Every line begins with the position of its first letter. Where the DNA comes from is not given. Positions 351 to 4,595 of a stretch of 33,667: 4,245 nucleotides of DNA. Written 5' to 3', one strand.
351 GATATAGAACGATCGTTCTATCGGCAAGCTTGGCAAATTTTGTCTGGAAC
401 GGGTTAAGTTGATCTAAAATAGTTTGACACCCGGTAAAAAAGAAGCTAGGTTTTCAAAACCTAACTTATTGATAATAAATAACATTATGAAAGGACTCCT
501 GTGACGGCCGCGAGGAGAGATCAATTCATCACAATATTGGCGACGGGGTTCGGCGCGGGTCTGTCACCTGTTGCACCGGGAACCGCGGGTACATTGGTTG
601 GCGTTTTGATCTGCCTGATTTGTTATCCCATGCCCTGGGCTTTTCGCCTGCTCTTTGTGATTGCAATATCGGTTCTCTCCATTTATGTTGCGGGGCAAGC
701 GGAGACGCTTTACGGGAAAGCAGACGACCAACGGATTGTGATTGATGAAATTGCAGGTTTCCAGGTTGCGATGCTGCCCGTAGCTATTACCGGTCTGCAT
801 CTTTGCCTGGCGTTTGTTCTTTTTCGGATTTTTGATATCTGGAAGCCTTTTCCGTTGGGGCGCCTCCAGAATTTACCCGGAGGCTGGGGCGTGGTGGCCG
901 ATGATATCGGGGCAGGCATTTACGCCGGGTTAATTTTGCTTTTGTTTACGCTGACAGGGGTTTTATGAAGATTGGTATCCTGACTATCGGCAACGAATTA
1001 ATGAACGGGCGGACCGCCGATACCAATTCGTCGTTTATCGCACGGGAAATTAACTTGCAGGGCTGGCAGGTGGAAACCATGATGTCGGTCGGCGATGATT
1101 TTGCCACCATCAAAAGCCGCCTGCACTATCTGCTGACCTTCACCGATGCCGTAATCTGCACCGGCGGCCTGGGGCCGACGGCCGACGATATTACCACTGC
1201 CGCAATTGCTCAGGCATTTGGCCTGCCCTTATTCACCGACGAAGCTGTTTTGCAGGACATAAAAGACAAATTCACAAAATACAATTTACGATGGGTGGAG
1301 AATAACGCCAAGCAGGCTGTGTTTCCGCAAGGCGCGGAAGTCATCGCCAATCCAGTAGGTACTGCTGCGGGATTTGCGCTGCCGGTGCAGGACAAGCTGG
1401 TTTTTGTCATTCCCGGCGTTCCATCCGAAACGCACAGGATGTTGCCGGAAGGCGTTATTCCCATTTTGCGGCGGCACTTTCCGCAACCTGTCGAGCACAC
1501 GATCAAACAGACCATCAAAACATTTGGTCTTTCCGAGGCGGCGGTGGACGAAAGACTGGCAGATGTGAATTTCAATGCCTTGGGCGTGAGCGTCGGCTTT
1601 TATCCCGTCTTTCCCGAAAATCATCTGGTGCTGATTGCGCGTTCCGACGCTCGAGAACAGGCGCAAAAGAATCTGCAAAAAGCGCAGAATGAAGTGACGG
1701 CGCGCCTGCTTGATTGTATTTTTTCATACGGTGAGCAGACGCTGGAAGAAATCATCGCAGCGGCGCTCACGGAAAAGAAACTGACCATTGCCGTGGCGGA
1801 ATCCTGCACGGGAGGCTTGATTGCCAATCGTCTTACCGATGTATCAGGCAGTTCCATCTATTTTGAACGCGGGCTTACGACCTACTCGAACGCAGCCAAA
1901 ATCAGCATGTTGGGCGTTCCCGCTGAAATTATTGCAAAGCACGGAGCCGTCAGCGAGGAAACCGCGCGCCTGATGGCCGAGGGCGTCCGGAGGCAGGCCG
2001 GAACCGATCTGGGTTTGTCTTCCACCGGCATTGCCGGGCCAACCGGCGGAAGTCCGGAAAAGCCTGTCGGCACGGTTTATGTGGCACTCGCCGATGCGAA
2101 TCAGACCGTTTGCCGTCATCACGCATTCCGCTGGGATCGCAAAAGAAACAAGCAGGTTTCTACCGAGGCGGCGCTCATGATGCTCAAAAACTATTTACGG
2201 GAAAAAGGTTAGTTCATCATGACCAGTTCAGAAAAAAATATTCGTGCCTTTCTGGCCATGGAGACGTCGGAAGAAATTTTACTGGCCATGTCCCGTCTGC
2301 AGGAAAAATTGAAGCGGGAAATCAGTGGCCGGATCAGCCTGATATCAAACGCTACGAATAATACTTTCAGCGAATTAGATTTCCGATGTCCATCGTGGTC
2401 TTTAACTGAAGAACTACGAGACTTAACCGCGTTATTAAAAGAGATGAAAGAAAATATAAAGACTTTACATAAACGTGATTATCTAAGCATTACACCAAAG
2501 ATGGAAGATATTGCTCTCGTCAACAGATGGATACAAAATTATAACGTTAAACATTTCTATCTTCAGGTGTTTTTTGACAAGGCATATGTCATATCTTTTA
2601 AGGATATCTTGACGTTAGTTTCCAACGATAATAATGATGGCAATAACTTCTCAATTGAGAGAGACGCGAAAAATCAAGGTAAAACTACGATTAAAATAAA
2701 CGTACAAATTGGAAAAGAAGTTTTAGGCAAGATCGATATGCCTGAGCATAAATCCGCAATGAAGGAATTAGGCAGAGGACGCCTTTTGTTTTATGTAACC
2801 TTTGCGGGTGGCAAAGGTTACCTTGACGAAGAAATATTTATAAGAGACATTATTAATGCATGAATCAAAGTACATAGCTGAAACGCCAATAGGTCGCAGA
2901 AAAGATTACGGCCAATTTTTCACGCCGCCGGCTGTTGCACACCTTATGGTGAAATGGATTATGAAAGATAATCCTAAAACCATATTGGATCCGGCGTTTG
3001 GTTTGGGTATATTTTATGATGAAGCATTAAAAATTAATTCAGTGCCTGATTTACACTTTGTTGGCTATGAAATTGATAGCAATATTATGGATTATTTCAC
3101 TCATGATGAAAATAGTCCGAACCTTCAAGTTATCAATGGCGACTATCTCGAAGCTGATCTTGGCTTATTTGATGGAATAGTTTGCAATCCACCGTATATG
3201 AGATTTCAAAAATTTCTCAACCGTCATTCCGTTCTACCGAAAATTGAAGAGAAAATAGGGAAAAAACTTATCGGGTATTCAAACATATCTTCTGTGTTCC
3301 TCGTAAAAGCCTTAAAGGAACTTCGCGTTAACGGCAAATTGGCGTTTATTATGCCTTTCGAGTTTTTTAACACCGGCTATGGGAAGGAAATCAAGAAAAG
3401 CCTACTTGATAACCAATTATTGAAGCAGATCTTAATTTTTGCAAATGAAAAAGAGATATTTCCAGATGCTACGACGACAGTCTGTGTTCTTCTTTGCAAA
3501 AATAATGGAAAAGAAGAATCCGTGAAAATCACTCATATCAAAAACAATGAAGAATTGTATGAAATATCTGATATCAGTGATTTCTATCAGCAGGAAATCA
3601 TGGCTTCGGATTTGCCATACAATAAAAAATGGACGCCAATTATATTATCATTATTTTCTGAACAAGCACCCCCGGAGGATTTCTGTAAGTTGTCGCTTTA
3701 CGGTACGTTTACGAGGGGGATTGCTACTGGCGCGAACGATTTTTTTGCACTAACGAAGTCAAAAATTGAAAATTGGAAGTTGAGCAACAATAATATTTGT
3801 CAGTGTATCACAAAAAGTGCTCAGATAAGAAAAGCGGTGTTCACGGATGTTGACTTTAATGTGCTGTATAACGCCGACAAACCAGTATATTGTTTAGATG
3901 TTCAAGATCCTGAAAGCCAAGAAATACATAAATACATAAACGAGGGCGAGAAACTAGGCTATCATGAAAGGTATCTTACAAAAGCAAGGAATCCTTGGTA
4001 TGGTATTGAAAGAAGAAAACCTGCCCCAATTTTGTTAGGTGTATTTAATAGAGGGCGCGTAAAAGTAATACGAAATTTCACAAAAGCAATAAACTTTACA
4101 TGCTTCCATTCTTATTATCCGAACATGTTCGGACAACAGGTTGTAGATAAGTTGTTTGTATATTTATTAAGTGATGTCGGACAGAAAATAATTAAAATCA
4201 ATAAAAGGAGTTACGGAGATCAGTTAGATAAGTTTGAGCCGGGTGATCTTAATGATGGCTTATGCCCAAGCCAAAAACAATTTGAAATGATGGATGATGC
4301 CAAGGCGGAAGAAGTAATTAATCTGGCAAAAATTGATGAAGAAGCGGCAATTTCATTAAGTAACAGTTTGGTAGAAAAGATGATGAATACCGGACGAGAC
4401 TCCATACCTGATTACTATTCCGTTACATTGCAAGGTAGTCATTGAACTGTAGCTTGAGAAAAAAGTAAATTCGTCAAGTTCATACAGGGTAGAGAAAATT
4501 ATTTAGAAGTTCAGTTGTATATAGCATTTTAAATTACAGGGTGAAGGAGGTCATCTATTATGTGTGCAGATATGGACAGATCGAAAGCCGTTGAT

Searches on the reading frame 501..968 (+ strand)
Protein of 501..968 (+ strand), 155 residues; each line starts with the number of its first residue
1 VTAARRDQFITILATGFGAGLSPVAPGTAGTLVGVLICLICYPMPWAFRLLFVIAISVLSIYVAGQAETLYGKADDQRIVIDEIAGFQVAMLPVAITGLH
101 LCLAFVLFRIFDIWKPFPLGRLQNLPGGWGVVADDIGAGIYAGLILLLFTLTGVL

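Call 65: search_protein_families(library=pfam, proteins=[window:501-968:+], max_evalue=0.00001)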
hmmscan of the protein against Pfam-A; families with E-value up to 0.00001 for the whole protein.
window:501-968:+ (155 aa): 1 family
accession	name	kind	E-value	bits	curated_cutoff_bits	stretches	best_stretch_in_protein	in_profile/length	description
PF04608.18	PgpA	-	3.5e-42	144.1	28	1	12-149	1-140/141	Phosphatidylglycerophosphatase A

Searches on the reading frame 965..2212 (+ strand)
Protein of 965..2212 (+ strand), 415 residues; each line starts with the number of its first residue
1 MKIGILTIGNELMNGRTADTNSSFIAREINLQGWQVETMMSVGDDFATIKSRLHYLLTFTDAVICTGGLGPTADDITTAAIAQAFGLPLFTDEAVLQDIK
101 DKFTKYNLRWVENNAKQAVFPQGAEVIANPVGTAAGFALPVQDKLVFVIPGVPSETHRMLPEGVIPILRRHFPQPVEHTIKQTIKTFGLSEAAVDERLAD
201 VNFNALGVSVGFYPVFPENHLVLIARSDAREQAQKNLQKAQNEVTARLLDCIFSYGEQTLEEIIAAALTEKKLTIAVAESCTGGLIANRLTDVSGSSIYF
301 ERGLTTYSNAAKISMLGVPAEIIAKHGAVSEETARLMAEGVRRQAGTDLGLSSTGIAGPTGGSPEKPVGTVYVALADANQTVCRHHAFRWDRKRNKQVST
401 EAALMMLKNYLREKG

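Call 65: search_protein_families(library=pfam, proteins=[window:965-2212:+], max_evalue=0.00001)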
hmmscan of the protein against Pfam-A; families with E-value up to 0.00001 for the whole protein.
window:965-2212:+ (415 aa): 3 families
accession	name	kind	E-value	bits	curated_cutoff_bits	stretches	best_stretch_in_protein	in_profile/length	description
PF02464.23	CinA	-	5.1e-58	195.5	23.5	1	258-411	2-155/155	Competence-damaged protein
PF00994.29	MoCF_biosynth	-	2.3e-32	112.1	26.6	1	4-169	1-143/144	Probable molybdopterin binding domain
PF18146.6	CinA_KH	-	6.6e-13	49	27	1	182-253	2-72/73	Damage-inducible protein CinA KH domain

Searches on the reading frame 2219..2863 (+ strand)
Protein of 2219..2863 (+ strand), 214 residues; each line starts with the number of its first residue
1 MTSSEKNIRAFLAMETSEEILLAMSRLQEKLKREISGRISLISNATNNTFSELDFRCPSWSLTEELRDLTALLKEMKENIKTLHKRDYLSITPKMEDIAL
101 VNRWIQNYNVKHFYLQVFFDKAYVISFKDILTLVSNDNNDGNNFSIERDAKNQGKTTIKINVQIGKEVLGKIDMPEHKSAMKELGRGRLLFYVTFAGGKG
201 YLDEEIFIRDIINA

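Call 65: search_protein_families(library=pfam, proteins=[window:2219-2863:+], max_evalue=0.00001)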
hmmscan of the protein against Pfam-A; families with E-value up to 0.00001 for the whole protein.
window:2219-2863:+ (214 aa): 1 family
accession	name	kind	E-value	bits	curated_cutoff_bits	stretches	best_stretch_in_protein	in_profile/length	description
PF09545.15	RE_AccI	-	5.9e-67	226.7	22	1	5-208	157-356/366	AccI restriction endonuclease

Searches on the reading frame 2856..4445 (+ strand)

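Call 65: search_protein_families(library=pfam, proteins=[window:2856-4445:+], max_evalue=0.00001)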
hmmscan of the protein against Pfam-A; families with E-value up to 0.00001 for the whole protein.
window:2856-4445:+ (529 aa): 2 families
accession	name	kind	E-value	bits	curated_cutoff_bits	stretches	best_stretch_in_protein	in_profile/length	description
PF02384.22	N6_Mtase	-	1.7e-21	77.3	20.4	1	15-248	22-265/311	N-6 DNA Methylase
PF07669.17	Eco57I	-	6.9e-15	56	25.3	1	91-202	69-171/171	Eco57I restriction-modification methylase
